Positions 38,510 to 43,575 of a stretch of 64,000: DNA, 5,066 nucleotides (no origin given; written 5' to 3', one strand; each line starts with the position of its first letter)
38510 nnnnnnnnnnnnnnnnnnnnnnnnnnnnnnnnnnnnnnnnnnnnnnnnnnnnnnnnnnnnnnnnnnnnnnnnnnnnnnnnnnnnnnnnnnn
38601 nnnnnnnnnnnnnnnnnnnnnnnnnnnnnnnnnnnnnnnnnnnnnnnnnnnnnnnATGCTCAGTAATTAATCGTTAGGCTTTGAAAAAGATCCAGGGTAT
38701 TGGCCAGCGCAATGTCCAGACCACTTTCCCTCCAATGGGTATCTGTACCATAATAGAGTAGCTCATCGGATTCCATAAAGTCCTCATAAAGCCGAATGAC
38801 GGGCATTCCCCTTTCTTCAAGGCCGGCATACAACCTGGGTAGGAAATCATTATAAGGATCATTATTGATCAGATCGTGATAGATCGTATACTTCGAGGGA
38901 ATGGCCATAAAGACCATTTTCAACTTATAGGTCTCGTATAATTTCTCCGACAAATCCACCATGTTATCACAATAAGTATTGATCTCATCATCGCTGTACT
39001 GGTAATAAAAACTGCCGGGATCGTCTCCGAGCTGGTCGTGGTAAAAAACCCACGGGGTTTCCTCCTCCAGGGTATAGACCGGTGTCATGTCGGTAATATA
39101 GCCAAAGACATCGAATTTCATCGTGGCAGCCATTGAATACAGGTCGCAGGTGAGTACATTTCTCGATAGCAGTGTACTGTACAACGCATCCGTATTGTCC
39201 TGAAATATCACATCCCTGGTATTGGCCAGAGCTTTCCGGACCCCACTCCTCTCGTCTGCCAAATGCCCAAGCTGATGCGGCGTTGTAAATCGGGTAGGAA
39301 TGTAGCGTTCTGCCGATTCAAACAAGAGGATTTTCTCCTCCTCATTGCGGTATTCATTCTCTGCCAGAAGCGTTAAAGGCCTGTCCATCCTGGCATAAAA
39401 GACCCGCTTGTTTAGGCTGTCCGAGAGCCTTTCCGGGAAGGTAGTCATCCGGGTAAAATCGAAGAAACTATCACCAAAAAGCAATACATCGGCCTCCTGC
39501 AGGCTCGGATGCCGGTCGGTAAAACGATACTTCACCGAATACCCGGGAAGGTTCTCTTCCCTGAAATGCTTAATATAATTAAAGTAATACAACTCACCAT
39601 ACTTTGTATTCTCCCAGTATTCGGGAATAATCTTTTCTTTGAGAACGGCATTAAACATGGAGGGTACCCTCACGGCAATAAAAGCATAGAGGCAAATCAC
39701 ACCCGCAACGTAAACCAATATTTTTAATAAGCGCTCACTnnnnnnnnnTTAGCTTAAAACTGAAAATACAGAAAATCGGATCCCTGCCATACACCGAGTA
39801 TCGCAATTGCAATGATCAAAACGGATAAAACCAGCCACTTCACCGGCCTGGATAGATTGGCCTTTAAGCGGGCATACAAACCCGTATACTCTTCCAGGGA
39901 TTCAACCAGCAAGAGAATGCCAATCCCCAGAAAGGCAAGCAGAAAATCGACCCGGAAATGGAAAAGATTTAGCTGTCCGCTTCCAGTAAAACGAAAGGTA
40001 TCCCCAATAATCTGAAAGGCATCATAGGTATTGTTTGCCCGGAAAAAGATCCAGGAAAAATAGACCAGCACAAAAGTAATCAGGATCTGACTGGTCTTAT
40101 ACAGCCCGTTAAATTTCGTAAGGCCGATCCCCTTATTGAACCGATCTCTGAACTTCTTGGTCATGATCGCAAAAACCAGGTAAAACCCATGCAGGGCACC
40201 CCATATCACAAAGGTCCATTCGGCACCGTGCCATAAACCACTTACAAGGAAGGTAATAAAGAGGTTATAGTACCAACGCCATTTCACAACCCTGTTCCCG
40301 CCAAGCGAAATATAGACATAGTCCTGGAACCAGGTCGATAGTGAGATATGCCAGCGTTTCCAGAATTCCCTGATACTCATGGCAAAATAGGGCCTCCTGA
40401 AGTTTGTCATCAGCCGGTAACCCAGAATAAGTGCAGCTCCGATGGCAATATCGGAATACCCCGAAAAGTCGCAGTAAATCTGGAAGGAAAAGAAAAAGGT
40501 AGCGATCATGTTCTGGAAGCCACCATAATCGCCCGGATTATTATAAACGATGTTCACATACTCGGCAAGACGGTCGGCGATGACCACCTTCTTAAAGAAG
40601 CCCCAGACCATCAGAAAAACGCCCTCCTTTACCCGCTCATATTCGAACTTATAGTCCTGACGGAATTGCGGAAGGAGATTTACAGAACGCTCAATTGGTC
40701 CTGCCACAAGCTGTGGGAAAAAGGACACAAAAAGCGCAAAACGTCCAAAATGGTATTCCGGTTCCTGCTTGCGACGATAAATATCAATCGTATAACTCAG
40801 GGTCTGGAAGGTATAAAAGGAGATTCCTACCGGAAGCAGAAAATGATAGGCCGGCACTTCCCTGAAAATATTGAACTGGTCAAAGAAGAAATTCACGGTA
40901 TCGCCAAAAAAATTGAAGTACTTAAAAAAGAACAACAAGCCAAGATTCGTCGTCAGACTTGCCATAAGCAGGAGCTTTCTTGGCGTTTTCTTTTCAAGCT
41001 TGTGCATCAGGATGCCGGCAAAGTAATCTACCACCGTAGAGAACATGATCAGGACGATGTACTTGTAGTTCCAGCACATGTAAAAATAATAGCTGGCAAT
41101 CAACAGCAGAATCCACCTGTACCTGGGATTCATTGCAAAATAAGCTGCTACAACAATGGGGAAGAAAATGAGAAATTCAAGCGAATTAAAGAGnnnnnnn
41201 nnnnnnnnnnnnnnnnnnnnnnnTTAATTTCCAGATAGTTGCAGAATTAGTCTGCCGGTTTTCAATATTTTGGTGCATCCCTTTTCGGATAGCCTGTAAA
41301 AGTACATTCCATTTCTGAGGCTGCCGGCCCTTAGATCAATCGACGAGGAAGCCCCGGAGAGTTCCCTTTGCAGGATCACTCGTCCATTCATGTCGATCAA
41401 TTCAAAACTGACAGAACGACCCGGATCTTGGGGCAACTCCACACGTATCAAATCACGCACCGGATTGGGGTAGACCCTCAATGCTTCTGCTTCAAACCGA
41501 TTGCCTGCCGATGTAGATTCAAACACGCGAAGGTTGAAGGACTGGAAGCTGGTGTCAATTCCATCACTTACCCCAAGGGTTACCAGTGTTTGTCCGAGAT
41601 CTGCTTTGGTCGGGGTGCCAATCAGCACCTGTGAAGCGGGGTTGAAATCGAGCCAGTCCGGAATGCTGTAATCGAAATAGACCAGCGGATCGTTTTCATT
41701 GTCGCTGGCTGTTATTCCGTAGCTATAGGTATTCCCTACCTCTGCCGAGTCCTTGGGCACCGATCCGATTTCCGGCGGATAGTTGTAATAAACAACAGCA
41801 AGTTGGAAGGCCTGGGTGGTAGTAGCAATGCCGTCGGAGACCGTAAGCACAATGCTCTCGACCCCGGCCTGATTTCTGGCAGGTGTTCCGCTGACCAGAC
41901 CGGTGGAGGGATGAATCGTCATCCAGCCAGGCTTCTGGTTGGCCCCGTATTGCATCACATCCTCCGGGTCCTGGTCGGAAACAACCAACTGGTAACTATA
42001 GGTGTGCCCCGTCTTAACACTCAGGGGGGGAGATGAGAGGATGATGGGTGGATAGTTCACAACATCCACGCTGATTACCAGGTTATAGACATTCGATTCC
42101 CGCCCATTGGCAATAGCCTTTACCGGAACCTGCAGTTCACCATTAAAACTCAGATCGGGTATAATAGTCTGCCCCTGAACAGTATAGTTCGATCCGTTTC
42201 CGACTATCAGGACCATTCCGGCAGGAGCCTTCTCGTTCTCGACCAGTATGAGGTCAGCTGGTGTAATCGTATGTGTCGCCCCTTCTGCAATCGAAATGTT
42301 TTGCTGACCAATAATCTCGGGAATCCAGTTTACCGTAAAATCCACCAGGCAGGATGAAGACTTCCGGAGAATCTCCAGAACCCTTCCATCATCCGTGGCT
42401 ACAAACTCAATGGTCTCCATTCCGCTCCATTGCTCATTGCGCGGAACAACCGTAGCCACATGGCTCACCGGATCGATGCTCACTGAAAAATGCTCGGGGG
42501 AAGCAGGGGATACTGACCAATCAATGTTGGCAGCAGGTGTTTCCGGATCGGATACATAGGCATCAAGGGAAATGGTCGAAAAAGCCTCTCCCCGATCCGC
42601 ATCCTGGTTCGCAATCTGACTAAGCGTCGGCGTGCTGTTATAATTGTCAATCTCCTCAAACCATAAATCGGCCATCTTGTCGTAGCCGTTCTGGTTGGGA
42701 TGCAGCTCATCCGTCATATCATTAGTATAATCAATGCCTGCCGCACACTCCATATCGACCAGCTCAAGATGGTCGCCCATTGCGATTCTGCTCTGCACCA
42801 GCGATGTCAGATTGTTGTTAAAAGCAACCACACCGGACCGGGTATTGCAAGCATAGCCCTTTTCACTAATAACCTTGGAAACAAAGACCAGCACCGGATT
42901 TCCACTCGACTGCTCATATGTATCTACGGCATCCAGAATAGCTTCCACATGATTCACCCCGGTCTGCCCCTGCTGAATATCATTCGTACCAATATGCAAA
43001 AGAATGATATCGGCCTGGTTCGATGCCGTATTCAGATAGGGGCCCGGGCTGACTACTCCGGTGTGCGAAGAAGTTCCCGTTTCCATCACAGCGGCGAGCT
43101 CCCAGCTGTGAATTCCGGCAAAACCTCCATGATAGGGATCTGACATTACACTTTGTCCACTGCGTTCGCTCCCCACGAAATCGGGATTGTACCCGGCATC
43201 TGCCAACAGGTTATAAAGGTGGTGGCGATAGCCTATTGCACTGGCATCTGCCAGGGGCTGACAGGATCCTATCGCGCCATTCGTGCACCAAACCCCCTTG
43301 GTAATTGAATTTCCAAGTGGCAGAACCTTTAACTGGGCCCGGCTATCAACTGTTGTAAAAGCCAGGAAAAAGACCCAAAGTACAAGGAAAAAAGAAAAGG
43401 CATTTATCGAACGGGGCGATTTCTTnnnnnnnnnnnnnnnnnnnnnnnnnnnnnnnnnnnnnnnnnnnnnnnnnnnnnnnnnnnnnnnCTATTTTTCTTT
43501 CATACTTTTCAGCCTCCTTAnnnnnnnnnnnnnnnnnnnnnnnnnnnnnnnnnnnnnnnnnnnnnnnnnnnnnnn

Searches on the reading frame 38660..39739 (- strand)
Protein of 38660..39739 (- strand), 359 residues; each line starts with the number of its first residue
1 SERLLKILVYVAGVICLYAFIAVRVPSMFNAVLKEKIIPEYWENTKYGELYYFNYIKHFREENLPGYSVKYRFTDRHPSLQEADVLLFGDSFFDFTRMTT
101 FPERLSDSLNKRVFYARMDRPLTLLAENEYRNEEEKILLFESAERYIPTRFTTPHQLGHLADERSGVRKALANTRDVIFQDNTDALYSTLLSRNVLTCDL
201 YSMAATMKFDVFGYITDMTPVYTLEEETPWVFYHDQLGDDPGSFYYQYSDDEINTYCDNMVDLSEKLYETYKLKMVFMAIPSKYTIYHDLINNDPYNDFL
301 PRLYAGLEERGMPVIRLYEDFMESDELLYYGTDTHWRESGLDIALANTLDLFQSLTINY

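Call 26: search_protein_families(library=pfam, proteins=[window:38660-39739:-], max_evalue=0.001)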
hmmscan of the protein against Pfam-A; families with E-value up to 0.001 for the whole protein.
window:38660-39739:- (359 aa): 1 family
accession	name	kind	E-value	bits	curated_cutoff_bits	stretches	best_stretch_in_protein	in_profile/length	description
PF16822.11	ALGX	-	4.5e-06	27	26.5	1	230-343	8-121/268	SGNH hydrolase-like domain, acetyltransferase AlgX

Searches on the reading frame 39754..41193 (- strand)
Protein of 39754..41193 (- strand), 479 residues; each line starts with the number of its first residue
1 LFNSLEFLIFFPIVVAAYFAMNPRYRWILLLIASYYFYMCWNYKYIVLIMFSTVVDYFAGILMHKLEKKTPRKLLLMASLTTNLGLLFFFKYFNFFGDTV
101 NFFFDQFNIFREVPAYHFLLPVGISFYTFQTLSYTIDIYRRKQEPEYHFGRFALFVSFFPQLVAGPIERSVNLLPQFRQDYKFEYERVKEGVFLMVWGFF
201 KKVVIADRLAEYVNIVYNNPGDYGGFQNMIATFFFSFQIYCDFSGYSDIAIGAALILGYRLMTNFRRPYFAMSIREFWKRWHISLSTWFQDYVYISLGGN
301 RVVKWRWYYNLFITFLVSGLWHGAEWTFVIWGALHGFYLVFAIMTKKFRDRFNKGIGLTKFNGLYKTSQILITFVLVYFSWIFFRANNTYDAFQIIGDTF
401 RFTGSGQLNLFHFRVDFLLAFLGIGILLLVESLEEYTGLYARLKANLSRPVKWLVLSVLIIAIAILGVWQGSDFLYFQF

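Call 26: search_protein_families(library=pfam, proteins=[window:39754-41193:-], max_evalue=0.001)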
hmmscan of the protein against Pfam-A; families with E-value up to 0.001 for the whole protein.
window:39754-41193:- (479 aa): 2 families
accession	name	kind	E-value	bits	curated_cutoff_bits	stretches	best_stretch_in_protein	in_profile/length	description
PF03062.24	MBOAT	-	1.3e-28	100.7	27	1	147-353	79-305/337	MBOAT, membrane-bound O-acyltransferase family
PF13813.11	MBOAT_2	-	1.5e-06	28.8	25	1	264-324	4-66/85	Membrane bound O-acyl transferase family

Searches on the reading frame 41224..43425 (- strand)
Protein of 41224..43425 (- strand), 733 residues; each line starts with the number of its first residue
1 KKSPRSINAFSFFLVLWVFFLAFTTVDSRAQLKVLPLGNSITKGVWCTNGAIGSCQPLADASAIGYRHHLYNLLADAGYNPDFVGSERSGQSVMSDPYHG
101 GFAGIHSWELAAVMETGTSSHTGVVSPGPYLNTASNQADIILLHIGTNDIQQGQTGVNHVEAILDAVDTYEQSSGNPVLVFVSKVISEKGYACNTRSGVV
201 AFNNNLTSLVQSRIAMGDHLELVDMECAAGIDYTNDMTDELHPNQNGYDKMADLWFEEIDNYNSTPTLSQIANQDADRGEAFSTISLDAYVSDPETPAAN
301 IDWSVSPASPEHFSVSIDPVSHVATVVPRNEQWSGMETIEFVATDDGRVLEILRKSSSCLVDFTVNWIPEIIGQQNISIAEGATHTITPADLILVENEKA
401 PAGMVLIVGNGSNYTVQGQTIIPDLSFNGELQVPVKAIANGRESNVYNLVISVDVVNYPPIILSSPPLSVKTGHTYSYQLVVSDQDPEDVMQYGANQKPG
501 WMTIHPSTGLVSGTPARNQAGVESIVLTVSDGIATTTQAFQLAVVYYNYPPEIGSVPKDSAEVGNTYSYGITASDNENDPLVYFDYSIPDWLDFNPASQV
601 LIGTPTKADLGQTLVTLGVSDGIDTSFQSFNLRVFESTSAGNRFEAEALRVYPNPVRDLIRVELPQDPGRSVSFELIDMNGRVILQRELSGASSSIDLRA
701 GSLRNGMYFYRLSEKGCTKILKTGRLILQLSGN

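Call 26: search_protein_families(library=pfam, proteins=[window:41224-43425:-], max_evalue=0.001)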
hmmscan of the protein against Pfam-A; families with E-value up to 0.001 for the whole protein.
window:41224-43425:- (733 aa): 5 families
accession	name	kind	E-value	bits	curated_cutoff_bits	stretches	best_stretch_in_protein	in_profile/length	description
PF05345.18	He_PIG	-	5.5e-19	68.9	24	2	459-544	1-95/96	Putative Ig domain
PF18962.6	Por_Secre_tail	-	1.9e-09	38.1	27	1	651-718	1-68/75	Secretion system C-terminal sorting domain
PF13472.12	Lipase_GDSL_2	-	4.6e-09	37.5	32.9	1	37-249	2-177/178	GDSL-like Lipase/Acylhydrolase family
PF17963.7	Big_9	-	5.2e-07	30.9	23.6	1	457-539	1-84/89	Bacterial Ig domain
PF00657.28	Lipase_GDSL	-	2.1e-06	28.5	23.6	1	35-254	2-207/208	GDSL-like Lipase/Acylhydrolase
